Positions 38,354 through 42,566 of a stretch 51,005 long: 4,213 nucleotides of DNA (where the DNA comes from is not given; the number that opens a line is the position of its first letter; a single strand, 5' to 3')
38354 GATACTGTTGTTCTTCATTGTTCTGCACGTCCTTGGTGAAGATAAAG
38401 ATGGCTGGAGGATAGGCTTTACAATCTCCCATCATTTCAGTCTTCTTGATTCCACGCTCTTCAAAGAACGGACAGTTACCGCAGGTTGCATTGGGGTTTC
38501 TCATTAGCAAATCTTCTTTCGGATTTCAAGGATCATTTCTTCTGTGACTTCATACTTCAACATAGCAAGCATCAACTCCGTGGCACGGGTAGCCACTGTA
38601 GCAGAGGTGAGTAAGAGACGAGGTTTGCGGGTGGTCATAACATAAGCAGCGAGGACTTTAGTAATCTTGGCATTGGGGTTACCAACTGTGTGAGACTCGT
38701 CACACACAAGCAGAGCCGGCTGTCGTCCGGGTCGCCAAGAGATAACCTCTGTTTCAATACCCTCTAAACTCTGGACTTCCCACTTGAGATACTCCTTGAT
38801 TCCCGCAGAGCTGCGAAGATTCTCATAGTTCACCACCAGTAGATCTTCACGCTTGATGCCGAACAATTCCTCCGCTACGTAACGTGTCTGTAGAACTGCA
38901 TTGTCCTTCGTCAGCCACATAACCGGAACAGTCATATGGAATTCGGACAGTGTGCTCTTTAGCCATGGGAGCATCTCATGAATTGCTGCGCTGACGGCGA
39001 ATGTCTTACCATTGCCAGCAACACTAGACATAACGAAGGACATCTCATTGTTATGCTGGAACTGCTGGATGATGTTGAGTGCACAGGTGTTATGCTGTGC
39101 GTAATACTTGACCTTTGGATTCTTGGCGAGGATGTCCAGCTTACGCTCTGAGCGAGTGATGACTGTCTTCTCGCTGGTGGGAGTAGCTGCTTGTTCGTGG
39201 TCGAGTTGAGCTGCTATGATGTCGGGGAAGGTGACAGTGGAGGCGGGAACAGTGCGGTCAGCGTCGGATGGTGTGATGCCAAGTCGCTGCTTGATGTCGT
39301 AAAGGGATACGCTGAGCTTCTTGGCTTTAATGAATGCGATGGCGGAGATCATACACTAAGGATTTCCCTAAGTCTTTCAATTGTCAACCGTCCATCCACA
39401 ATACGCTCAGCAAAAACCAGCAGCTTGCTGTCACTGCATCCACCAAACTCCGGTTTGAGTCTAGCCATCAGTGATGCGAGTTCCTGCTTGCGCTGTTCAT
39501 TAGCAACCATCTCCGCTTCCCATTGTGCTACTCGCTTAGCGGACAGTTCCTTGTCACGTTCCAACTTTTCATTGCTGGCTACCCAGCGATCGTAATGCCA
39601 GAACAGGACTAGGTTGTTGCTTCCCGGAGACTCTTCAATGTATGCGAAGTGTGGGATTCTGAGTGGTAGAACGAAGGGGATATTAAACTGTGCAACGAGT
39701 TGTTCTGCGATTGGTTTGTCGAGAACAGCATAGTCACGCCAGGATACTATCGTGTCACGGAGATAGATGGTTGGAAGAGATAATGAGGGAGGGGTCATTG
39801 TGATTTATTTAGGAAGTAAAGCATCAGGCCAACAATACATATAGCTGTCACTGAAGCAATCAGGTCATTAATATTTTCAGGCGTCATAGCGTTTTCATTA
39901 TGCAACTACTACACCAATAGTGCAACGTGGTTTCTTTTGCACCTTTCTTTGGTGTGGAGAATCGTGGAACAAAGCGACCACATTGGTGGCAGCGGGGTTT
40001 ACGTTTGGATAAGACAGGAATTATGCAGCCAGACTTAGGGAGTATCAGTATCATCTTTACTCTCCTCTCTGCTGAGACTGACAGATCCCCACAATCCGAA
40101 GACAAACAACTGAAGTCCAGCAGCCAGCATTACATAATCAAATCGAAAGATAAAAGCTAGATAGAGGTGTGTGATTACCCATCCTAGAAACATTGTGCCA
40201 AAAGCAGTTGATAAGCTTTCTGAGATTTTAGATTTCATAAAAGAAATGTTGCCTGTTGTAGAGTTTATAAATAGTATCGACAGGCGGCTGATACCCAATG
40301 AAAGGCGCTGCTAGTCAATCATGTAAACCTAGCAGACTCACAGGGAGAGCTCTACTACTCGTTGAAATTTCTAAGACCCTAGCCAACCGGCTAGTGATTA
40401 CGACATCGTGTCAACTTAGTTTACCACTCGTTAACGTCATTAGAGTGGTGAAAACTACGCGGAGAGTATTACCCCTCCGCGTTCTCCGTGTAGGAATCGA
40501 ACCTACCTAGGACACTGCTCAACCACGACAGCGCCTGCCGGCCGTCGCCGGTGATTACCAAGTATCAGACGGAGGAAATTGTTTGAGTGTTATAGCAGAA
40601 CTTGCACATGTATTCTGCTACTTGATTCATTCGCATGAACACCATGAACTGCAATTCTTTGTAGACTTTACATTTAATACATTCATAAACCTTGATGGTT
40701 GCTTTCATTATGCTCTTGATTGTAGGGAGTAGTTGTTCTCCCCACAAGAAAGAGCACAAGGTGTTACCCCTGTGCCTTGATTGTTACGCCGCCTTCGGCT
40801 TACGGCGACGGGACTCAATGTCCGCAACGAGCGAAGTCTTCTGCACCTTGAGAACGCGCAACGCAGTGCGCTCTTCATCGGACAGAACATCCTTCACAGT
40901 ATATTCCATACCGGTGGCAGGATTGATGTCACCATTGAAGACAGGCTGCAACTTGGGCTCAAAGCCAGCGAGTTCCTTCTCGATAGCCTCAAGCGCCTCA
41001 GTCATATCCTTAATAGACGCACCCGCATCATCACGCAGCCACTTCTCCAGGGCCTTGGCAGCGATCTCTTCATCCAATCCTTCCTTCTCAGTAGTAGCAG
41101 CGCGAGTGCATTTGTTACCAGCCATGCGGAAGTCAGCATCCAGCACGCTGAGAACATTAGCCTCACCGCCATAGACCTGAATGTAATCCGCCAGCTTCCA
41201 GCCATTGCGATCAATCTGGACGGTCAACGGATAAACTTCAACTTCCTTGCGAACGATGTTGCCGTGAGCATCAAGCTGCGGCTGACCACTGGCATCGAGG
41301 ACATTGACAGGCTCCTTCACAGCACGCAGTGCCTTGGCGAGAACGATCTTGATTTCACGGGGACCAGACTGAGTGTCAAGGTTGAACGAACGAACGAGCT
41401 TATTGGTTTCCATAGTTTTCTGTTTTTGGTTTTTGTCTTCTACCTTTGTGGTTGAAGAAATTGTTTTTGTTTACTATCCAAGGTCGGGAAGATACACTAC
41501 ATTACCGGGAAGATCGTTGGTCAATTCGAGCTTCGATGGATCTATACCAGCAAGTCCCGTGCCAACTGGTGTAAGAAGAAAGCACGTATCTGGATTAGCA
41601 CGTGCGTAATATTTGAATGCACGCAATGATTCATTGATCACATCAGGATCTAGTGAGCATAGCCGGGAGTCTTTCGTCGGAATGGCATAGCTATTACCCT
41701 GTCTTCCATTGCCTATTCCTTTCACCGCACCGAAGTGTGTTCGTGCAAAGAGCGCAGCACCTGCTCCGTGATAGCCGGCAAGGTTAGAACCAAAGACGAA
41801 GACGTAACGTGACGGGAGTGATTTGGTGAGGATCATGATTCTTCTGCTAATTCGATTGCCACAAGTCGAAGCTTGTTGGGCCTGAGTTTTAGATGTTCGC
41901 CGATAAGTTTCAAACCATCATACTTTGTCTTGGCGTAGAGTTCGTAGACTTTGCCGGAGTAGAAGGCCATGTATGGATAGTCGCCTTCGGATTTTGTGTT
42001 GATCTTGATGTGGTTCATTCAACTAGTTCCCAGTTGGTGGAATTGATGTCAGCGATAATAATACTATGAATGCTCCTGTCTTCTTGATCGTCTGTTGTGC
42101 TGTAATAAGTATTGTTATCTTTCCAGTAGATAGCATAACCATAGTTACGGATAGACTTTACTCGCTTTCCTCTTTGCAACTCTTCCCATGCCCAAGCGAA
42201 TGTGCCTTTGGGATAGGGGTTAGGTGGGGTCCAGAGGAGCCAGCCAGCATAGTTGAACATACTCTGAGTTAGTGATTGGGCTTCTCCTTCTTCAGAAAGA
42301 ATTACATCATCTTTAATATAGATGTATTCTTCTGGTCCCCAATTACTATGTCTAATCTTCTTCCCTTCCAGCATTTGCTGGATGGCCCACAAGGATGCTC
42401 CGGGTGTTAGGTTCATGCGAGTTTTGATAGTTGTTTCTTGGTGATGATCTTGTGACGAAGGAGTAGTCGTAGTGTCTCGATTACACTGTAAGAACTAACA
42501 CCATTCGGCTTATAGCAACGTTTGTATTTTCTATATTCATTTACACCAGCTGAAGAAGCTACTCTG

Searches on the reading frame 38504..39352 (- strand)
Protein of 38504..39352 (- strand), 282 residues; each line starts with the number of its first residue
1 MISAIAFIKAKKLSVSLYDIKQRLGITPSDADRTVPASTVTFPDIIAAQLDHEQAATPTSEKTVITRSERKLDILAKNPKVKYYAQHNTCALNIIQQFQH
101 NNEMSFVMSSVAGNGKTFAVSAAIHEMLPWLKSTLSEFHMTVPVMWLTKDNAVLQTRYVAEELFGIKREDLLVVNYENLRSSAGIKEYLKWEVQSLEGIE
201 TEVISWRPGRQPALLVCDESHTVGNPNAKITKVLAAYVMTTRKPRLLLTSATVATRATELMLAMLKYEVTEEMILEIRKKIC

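Call 14: search_protein_families(library=phrogs, proteins=[window:38504-39352:-], max_evalue=0.001)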
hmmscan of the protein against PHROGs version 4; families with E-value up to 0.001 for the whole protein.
window:38504-39352:- (282 aa): 1 family
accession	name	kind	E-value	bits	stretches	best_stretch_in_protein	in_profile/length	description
phrog_62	-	DNA, RNA and nucleotide metabolism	5.4e-07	28.4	1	165-256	781-852/1881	DNA helicase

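Call 43: search_protein_families(library=pfam, proteins=[window:38504-39352:-], max_evalue=0.01)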
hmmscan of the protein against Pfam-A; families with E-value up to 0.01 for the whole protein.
window:38504-39352:- (282 aa): 3 families
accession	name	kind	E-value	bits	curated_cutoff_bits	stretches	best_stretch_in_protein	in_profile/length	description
PF00270.35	DEAD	-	0.00037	20.7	26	1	96-257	9-164/167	DEAD/DEAH box helicase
PF04851.21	ResIII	-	0.0028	18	22.5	1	90-252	11-161/164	Type III restriction enzyme, res subunit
PF00176.29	SNF2-rel_dom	-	0.0092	15.5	24.9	0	213-266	127-176/290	SNF2-related domain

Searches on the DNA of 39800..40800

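Call 80: search_rna_families(source=window, start=39800, end=40800, threshold=evalue, max_evalue=1, show_alignments=2)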
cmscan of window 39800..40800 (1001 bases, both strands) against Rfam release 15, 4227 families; matches with E-value up to 1: 0.
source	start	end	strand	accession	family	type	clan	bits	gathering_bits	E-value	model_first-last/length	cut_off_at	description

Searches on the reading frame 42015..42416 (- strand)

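Call 43: search_protein_families(library=pfam, proteins=[window:42015-42416:-], max_evalue=0.01)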
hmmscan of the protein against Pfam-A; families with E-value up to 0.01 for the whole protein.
window:42015-42416:- (133 aa): 1 family
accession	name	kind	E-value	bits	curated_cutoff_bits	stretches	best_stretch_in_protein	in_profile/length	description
PF11195.14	Tad2-like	-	2.5e-06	28.4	25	1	10-43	5-32/73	Thoeris anti-defense 2-like domain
